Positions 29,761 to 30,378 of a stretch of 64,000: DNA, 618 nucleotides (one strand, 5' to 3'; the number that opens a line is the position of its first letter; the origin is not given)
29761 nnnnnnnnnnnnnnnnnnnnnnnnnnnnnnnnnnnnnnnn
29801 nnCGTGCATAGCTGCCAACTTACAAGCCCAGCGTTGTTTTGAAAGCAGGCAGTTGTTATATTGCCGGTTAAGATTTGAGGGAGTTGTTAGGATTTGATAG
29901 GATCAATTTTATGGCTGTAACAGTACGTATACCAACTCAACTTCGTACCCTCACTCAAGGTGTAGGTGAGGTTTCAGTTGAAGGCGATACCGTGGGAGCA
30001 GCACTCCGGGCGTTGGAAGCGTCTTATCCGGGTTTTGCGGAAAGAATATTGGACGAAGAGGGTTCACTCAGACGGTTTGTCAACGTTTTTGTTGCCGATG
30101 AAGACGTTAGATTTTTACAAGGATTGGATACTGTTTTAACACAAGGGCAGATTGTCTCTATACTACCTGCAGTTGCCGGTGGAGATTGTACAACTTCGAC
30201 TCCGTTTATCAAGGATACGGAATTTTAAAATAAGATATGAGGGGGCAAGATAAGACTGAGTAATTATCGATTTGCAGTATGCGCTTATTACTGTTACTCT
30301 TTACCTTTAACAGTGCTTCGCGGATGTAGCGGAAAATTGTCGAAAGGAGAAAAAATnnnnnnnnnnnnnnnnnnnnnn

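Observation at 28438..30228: SAM-I riboswitch controlling a Zn-ribbon ThrC homolog plus a MoaD-like carrier with a post-GG extension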

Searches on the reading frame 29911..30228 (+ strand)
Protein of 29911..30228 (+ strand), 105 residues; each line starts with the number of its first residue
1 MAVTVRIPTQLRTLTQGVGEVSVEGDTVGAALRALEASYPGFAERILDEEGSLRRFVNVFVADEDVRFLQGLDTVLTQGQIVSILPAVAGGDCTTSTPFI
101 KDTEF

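Call 4: search_protein_families(library=ncbifam, proteins=[window:29911-30228:+], max_evalue=0.01)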
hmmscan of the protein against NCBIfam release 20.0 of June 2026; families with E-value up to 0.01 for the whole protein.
window:29911-30228:+ (105 aa): 2 families
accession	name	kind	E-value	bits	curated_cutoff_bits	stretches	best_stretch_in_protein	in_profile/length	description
NF041918.1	SAMP1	equivalog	1.8e-16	60.4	60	1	9-91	7-91/91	ubiquitin-like small modifier protein 1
TIGR01687.1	moaD_arch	subfamily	2.7e-11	43.8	49.5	1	3-91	1-88/88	MoaD family protein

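Call 5: search_protein_families(library=pfam, proteins=[window:29911-30228:+], max_evalue=0.01)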
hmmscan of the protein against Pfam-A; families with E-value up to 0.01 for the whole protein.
window:29911-30228:+ (105 aa): 1 family
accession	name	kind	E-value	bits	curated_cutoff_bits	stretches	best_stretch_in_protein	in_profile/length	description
PF02597.26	ThiS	-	1.9e-13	51.2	22.5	1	5-91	1-76/76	ThiS family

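Call 18: search_solved_structures(query=window:29911-30228:+, max_evalue=0.01, show_alignments=2)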
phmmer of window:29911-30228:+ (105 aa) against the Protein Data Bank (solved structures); distinct sequences matched with E-value up to 0.01: 9.
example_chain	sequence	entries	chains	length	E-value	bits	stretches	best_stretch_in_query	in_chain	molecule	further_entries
3dwg_C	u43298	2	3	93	2.6e-24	88.5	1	1-91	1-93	9.5 kDa culture filtrate antigen cfp10A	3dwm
4n6e_B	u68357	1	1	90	3.6e-18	68.8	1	1-91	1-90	ThiS/MoaD family protein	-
1v8c_A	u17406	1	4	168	3e-12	49.9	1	11-92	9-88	MoaD related protein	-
2m19_A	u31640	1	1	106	2.9e-10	43.5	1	25-91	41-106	Molybdopterin converting factor subunit 1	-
2l52_A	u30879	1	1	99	0.0001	25.8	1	5-91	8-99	METHANOSARCINA ACETIVORANS SAMP1 HOMOLOG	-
2l83_A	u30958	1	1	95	0.0024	21.4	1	20-91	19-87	Small archaeal modifier protein 1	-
3po0_A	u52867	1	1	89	0.0026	21.2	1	20-91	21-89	Small archaeal modifier protein 1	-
4hro_A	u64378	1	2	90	0.0027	21.2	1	20-91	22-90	Small archaeal modifier protein 1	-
2g1e_A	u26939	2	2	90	0.0089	19.5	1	3-91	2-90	hypothetical protein Ta0895 | Putative uncharacterized protein Ta0895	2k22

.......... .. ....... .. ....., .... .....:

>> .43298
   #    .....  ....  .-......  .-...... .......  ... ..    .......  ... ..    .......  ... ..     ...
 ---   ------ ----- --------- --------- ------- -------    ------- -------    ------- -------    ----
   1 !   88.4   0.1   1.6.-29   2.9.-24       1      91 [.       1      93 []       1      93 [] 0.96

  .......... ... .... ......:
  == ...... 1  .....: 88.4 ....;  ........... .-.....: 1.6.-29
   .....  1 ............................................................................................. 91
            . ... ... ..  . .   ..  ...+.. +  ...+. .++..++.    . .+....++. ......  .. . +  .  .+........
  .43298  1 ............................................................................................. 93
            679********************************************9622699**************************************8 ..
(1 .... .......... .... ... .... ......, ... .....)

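Call 23: find_homologous_proteins(query=window:29911-30228:+)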
Query window:29911-30228:+ (105 aa): 7992 proteins with E <= 0.001 among 8000 candidates; the best 120 are listed.
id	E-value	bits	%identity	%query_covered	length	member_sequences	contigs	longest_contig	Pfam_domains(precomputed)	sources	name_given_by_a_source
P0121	7.1e-60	217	100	100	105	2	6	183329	PF02597.27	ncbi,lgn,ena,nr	ncbi:MAG: MoaD/ThiS family protein [Actinobacteria bacterium]|nr:MoaD/ThiS family protein [Actinomyc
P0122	3.2e-37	144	77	87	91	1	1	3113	PF02597.27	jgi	jgi:molybdopterin synthase sulfur carrier subunit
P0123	1.4e-36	142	76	87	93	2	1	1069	PF02597.27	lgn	-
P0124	1.4e-36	142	77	87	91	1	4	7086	PF02597.27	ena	-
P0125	2.3e-36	142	77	83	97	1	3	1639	PF02597.27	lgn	-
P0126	2.4e-36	142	75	87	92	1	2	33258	PF02597.27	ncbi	ncbi:MAG: MoaD/ThiS family protein [Acidimicrobiales bacterium]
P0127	2.9e-36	141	76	87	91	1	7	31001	PF02597.27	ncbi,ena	-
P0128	3.0e-36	141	76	87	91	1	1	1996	PF02597.27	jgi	jgi:molybdopterin converting factor small subunit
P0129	3.3e-36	141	76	87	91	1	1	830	PF02597.27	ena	-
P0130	3.5e-36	141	75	87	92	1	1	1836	PF02597.27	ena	-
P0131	4.5e-36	141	75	87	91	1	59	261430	PF02597.27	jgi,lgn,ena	jgi:molybdopterin synthase sulfur carrier subunit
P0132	4.8e-36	141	74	87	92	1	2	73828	PF02597.27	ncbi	ncbi:MAG: MoaD/ThiS family protein [Acidimicrobiales bacterium]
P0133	5.5e-36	140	77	87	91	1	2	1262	PF02597.27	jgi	jgi:sulfur-carrier protein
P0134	5.6e-36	140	75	87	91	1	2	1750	PF02597.27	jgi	jgi:sulfur-carrier protein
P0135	6.5e-36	140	72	89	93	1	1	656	PF02597.27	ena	-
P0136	6.9e-36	140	77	87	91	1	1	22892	PF02597.27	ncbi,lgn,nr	ncbi:MAG: MoaD/ThiS family protein [Actinobacteria bacterium]|nr:MoaD/ThiS family protein [Actinomyc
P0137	7.2e-36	140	75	85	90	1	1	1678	PF02597.27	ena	-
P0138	7.8e-36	140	74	87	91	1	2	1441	PF02597.27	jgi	jgi:molybdopterin synthase sulfur carrier subunit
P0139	8.4e-36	140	74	87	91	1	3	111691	PF02597.27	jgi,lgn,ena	jgi:molybdopterin synthase sulfur carrier subunit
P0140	9.0e-36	140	75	87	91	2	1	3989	PF02597.27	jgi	jgi:molybdopterin converting factor small subunit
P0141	9.7e-36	140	75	87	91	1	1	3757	PF02597.27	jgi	jgi:sulfur-carrier protein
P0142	1.0e-35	140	76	87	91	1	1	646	PF02597.27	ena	-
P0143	1.2e-35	139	75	87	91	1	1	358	PF02597.27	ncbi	-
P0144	1.3e-35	139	73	87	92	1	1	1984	PF02597.27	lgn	-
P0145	1.4e-35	139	76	87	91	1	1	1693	PF02597.27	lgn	-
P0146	1.5e-35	139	76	87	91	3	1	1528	PF02597.27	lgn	-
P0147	1.5e-35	139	76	87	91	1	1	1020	PF02597.27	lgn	-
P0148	1.5e-35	139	75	87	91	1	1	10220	PF02597.27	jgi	jgi:molybdopterin converting factor small subunit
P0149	1.5e-35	139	77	87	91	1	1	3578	PF02597.27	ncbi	-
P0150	1.5e-35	139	75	87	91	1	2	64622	PF02597.27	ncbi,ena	-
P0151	1.6e-35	139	74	87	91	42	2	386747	PF02597.27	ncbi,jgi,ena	jgi:molybdopterin synthase sulfur carrier subunit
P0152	1.9e-35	139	77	87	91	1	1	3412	PF02597.27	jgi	jgi:sulfur-carrier protein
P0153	1.9e-35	139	74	87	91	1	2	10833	PF02597.27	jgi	jgi:molybdopterin synthase sulfur carrier subunit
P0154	2.0e-35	139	76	87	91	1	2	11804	PF02597.27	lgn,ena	-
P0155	2.2e-35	139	76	87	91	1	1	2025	PF02597.27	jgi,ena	-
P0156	2.3e-35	138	74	87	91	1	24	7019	PF02597.27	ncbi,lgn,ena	-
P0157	2.4e-35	138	73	87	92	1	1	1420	PF02597.27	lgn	-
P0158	2.5e-35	138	73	90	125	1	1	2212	PF02597.27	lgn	-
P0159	2.7e-35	138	68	93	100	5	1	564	PF02597.27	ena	-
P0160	2.8e-35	138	76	87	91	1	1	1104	PF02597.27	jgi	jgi:sulfur-carrier protein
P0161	3.1e-35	138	76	87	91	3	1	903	PF02597.27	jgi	-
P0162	3.2e-35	138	74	84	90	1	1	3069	PF02597.27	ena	-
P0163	3.3e-35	138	75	87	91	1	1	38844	PF02597.27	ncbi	-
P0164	3.9e-35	138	73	87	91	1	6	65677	PF02597.27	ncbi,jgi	ncbi:MAG TPA: ubiquitin-like small modifier protein 1 [Acidimicrobiales bacterium]|jgi:molybdopterin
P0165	4.2e-35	138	73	87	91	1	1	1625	PF02597.27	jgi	jgi:molybdopterin synthase sulfur carrier subunit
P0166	4.3e-35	138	73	87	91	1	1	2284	PF02597.27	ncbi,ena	-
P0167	4.6e-35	137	73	87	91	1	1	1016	PF02597.27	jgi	jgi:sulfur-carrier protein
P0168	5.0e-35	137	74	87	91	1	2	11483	PF02597.27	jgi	jgi:molybdopterin converting factor small subunit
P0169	5.1e-35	137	74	87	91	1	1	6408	PF02597.27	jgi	jgi:sulfur-carrier protein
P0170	5.3e-35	137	74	87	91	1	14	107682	PF02597.27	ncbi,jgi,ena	jgi:molybdopterin converting factor small subunit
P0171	5.3e-35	137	75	87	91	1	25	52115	PF02597.27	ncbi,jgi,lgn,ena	jgi:molybdopterin converting factor small subunit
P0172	6.2e-35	137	75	87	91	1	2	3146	PF02597.27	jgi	jgi:sulfur-carrier protein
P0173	6.2e-35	137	75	87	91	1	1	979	PF02597.27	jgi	jgi:sulfur-carrier protein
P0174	6.3e-35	137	75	87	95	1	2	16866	PF02597.27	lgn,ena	-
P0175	6.9e-35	137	68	89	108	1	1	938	PF02597.27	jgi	jgi:molybdopterin synthase sulfur carrier subunit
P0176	7.0e-35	137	73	87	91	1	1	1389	PF02597.27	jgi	jgi:sulfur-carrier protein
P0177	7.3e-35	137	77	86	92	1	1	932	PF02597.27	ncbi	-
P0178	7.6e-35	137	74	87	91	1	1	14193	PF02597.27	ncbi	-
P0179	7.7e-35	137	74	87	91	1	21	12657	PF02597.27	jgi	-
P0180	8.1e-35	137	74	87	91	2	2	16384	PF02597.27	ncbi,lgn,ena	-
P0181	8.3e-35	137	73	87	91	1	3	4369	PF02597.27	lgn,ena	-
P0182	8.3e-35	137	75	87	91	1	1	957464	PF02597.27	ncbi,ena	-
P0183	8.5e-35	137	74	83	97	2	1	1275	PF02597.27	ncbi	-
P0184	8.6e-35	137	73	87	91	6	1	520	PF02597.27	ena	-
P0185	9.2e-35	137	73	87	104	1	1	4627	PF02597.27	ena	-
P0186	9.3e-35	137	73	87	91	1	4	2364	PF02597.27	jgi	jgi:molybdopterin converting factor small subunit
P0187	9.5e-35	136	74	87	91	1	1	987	PF02597.27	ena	-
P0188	9.6e-35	136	74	87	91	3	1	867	PF02597.27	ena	-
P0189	9.6e-35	136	74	87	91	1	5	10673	PF02597.27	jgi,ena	jgi:molybdopterin converting factor small subunit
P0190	9.7e-35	136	74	87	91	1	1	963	PF02597.27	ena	-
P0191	1.0e-34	136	75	87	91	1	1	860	PF02597.27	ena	-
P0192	1.1e-34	136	71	87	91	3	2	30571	PF02597.27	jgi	jgi:molybdopterin synthase sulfur carrier subunit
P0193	1.1e-34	136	74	87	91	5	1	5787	PF02597.27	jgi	jgi:molybdopterin synthase sulfur carrier subunit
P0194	1.1e-34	136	74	87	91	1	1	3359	PF02597.27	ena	-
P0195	1.2e-34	136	73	87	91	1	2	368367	PF02597.27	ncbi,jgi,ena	ncbi:MAG TPA: ubiquitin-like small modifier protein 1 [Acidimicrobiales bacterium]|jgi:sulfur-carrie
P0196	1.2e-34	136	73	87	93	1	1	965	PF02597.27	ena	-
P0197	1.2e-34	136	75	87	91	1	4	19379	PF02597.27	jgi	jgi:molybdopterin synthase sulfur carrier subunit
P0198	1.2e-34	136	75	83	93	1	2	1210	PF02597.27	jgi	jgi:sulfur-carrier protein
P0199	1.3e-34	136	74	87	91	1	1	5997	PF02597.27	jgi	jgi:sulfur-carrier protein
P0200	1.3e-34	136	75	87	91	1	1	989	PF02597.27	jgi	jgi:molybdopterin synthase sulfur carrier subunit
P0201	1.3e-34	136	76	87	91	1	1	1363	PF02597.27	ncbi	-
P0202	1.3e-34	136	73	87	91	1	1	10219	PF02597.27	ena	-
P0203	1.3e-34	136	73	84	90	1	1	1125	PF02597.27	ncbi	-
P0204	1.3e-34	136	75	87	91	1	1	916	PF02597.27,PF06805.18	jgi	jgi:molybdopterin synthase sulfur carrier subunit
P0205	1.4e-34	136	75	87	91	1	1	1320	PF02597.27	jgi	jgi:molybdopterin converting factor small subunit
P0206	1.4e-34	136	71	87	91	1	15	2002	PF02597.27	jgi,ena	jgi:molybdopterin converting factor small subunit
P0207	1.4e-34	136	73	87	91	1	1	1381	PF02597.27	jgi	jgi:molybdopterin synthase sulfur carrier subunit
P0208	1.5e-34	136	73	87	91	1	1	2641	PF02597.27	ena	-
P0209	1.5e-34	136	71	87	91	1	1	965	PF02597.27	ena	-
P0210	1.6e-34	136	76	84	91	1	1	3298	PF02597.27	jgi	jgi:sulfur-carrier protein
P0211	1.6e-34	136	74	87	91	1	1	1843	PF02597.27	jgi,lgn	jgi:molybdopterin converting factor small subunit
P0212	1.6e-34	136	73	87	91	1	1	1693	PF02597.27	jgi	jgi:molybdopterin converting factor small subunit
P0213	1.7e-34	136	71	87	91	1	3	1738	PF02597.27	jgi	jgi:molybdopterin converting factor small subunit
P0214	1.8e-34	136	75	87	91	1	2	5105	PF02597.27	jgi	jgi:sulfur-carrier protein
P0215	1.8e-34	136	75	87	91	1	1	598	PF02597.27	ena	-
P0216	1.8e-34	136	74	85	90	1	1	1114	PF02597.27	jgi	jgi:molybdopterin converting factor small subunit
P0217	1.8e-34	136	70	87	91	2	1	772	PF02597.27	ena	-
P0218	1.8e-34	136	74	87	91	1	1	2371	PF02597.27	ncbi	-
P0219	1.8e-34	136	71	87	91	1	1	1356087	PF02597.27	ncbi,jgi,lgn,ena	jgi:molybdopterin converting factor small subunit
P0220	1.9e-34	136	73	87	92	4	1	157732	PF02597.27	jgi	jgi:molybdopterin converting factor small subunit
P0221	1.9e-34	136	71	87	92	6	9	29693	PF02597.27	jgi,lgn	jgi:molybdopterin synthase sulfur carrier subunit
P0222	1.9e-34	136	74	84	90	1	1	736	PF02597.27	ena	-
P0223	1.9e-34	136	74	87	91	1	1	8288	PF02597.27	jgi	-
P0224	1.9e-34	136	74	87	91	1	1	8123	PF02597.27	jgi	jgi:sulfur-carrier protein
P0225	2.0e-34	135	73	87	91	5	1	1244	PF02597.27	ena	-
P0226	2.1e-34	135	73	87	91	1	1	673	PF02597.27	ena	-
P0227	2.2e-34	135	73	87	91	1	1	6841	PF02597.27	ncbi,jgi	-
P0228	2.2e-34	135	68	87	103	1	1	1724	PF02597.27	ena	-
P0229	2.3e-34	135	74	87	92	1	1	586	PF02597.27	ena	-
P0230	2.4e-34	135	73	87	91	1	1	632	PF02597.27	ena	-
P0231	2.5e-34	135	74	87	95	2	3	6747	PF02597.27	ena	-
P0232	2.5e-34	135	74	85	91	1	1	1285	PF02597.27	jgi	jgi:molybdopterin converting factor small subunit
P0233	2.5e-34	135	73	87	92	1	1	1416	PF02597.27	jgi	-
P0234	2.5e-34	135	73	87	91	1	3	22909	PF02597.27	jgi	jgi:molybdopterin synthase sulfur carrier subunit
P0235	2.6e-34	135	73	87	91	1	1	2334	PF02597.27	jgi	-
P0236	2.7e-34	135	73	87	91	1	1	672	PF02597.27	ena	-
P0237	2.7e-34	135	73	87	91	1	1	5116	PF02597.27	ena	-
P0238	2.7e-34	135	71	87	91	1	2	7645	PF02597.27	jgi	jgi:molybdopterin converting factor small subunit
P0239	2.7e-34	135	73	87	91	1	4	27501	PF02597.27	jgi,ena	-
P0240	2.7e-34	135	75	87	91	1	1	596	PF02597.27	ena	-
